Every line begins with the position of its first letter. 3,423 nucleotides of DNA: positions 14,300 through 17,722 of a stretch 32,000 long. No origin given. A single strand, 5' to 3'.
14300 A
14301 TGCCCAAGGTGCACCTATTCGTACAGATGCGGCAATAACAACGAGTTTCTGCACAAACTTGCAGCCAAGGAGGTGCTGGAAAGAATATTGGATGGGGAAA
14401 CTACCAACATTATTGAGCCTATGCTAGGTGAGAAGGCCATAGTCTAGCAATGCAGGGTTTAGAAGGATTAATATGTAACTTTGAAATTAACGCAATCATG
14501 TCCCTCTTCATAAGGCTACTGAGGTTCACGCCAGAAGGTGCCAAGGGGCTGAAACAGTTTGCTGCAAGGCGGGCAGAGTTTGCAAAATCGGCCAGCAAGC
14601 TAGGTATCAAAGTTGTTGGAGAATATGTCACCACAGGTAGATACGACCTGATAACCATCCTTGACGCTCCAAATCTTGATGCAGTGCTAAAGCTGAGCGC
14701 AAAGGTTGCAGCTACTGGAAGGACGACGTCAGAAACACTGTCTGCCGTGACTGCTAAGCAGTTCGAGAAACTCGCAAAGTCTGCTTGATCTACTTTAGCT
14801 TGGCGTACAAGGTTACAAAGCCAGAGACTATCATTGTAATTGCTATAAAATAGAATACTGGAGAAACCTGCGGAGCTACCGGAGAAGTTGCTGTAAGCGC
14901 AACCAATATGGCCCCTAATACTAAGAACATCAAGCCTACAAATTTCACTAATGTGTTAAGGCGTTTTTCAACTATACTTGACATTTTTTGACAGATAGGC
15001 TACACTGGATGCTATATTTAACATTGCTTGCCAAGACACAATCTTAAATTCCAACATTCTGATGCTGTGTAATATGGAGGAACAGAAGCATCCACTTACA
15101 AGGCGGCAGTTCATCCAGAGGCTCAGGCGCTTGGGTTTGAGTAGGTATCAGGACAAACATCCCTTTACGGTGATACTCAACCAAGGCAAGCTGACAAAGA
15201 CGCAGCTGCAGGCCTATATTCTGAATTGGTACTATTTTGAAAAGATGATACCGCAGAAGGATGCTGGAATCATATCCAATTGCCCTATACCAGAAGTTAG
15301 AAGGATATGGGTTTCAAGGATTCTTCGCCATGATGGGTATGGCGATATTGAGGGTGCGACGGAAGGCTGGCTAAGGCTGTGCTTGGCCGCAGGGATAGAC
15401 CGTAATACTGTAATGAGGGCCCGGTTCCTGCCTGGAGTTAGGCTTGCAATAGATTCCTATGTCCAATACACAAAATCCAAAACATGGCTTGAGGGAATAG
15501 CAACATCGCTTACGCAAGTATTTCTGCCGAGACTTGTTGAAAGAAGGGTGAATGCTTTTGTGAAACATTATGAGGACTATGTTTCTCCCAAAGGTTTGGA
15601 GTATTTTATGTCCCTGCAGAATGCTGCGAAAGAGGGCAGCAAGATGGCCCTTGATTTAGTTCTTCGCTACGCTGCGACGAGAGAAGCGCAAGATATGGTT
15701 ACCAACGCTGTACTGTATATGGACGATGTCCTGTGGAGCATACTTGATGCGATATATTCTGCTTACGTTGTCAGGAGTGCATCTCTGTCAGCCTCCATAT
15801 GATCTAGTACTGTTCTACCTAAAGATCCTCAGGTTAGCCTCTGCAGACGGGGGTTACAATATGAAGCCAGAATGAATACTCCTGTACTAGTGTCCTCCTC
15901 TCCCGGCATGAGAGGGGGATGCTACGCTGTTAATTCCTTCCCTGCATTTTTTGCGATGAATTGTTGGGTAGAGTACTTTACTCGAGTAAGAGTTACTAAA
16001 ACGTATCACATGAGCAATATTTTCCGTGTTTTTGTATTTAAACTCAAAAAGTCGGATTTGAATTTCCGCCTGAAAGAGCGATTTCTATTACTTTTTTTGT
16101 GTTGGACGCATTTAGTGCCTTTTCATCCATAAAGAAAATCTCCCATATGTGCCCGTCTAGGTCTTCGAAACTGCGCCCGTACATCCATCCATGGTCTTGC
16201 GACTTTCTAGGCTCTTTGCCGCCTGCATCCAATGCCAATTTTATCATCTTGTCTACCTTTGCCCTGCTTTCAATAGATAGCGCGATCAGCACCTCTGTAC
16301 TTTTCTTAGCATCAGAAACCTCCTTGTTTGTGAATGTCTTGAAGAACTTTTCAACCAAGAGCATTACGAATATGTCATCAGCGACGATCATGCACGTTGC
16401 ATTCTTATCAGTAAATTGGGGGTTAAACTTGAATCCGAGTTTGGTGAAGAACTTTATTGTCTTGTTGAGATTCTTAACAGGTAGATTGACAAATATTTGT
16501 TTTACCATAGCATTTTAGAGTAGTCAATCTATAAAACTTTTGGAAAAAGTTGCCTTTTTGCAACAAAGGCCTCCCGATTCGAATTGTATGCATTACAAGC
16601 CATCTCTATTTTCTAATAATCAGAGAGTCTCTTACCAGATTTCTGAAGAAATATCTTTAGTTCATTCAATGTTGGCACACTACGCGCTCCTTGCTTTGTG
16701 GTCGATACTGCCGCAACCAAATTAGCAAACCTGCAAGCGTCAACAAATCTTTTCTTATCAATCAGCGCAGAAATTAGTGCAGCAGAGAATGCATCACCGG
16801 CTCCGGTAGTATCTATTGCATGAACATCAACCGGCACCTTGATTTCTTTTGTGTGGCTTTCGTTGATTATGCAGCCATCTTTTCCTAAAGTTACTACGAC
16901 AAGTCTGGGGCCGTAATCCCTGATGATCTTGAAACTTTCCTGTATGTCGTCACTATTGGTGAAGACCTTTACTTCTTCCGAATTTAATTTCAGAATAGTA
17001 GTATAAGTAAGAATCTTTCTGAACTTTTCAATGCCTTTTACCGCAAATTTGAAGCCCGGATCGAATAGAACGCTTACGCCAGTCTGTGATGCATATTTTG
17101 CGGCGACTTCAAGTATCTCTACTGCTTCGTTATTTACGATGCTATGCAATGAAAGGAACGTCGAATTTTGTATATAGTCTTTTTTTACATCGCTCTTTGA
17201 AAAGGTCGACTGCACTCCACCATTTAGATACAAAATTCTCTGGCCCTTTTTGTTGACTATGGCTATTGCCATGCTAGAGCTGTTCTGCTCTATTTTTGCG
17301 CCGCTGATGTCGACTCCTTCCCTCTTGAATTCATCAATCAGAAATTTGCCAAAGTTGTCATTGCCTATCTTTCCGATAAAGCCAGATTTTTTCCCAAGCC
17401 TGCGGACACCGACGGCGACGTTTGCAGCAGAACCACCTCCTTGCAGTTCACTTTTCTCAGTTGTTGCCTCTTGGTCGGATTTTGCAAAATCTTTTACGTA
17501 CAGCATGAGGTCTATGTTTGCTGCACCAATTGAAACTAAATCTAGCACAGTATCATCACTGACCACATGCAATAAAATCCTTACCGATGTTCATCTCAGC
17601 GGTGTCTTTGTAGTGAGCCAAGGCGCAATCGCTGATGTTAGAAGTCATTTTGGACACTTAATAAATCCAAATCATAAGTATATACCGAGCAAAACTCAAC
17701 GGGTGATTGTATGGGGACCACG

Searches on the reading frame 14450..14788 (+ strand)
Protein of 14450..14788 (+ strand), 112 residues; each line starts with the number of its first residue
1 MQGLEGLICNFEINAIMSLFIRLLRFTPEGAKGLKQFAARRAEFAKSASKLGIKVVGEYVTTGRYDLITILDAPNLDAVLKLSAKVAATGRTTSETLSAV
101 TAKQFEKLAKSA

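Call 9: search_protein_families(library=pfam, proteins=[window:14450-14788:+], max_evalue=0.001)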
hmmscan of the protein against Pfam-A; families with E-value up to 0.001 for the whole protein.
window:14450-14788:+ (112 aa): 1 family
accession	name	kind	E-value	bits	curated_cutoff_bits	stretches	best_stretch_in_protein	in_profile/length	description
PF08734.17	GYD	-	2.1e-20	73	31.4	1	20-108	1-90/91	GYD domain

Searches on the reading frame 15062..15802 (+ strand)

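Call 10: search_protein_families(library=pfam, proteins=[window:15062-15802:+], max_evalue=0.001)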
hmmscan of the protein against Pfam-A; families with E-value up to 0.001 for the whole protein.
window:15062-15802:+ (246 aa): 1 family
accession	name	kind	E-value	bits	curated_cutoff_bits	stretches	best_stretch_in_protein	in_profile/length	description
PF03070.21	TENA_THI-4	-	4.5e-32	112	22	1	19-229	2-209/210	TENA/THI-4/PQQC family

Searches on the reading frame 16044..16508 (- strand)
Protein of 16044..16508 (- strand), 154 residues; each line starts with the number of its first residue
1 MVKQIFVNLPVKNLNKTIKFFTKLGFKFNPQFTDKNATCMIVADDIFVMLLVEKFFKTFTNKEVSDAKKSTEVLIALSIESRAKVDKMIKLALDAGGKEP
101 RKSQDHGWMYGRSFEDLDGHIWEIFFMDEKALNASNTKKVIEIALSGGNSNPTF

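Call 10: search_protein_families(library=pfam, proteins=[window:16044-16508:-], max_evalue=0.001)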
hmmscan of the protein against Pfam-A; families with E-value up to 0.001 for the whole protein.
window:16044-16508:- (154 aa): 2 families
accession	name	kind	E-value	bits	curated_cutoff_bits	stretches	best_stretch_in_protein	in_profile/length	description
PF00903.31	Glyoxalase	-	4.6e-07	30.7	20.6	1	7-124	5-121/121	Glyoxalase/Bleomycin resistance protein/Dioxygenase superfamily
PF22677.2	Ble-like_N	-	4e-06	26.9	24.5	1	5-40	3-38/41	Bleomycin resistance protein-like N-terminal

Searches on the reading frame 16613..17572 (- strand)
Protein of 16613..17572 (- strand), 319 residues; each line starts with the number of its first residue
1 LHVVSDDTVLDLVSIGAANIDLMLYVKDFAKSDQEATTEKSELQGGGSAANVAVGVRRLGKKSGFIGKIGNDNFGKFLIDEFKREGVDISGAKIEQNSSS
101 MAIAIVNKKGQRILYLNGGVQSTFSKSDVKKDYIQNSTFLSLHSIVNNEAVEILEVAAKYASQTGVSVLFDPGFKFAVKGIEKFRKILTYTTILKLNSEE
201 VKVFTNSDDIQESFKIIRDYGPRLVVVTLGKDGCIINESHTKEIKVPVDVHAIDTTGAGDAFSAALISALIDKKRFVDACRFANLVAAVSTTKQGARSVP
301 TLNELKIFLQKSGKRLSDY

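Call 10: search_protein_families(library=pfam, proteins=[window:16613-17572:-], max_evalue=0.001)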
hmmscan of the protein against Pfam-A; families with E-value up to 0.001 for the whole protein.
window:16613-17572:- (319 aa): 2 families
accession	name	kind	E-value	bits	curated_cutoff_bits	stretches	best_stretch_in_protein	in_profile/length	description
PF00294.29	PfkB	-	3e-60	204.6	25.8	1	11-300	3-300/302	pfkB family carbohydrate kinase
PF08543.17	Phos_pyr_kin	-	3e-05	23.9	27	1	179-284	107-225/246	Phosphomethylpyrimidine kinase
